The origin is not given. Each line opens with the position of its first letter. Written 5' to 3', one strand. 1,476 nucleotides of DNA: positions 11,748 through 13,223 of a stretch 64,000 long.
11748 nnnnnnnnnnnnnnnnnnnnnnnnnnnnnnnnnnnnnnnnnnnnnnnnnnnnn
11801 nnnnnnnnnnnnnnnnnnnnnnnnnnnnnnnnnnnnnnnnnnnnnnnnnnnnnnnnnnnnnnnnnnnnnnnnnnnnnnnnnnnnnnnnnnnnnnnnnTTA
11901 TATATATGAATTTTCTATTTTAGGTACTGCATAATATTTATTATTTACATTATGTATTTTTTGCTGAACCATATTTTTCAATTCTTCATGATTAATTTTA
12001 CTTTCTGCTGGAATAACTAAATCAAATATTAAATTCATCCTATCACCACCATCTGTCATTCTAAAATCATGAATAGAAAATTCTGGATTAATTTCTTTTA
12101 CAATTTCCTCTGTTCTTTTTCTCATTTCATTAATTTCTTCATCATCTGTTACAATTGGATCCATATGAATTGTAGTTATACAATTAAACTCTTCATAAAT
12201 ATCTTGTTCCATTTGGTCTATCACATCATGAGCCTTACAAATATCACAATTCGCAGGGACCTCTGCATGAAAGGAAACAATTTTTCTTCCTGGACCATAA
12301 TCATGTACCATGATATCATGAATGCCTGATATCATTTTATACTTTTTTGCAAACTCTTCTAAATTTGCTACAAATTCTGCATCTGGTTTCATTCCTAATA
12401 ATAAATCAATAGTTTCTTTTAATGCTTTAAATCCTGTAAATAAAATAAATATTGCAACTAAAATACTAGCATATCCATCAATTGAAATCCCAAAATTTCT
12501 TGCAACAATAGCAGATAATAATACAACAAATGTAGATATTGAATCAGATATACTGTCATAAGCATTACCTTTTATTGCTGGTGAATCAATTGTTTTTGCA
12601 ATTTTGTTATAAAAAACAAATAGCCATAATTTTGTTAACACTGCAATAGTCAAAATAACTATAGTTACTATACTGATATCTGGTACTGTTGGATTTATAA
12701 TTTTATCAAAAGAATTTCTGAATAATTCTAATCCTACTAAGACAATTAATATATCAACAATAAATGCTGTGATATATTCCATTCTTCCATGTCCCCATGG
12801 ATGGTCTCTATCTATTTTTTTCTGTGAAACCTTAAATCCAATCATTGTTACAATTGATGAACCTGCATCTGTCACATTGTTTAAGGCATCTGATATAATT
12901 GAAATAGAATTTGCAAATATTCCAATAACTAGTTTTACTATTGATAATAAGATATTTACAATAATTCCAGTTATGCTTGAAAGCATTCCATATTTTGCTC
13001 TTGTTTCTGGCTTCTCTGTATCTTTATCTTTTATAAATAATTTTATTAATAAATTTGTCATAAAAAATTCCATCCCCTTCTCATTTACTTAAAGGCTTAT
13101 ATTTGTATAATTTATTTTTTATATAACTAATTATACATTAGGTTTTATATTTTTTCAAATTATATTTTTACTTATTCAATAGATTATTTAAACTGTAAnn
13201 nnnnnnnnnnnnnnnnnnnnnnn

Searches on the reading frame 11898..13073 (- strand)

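Call 71: search_protein_families(library=pfam, proteins=[window:11898-13073:-], max_evalue=0.001)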
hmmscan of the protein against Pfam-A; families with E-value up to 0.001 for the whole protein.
window:11898-13073:- (391 aa): 2 families
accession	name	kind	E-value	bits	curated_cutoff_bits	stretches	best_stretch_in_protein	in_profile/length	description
PF01545.26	Cation_efflux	-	3.4e-42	144.9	26.6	1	34-226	2-198/198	Cation efflux family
PF16916.11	ZT_dimer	-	3.2e-16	59.5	26.7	1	230-306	1-77/78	Dimerisation domain of Zinc Transporter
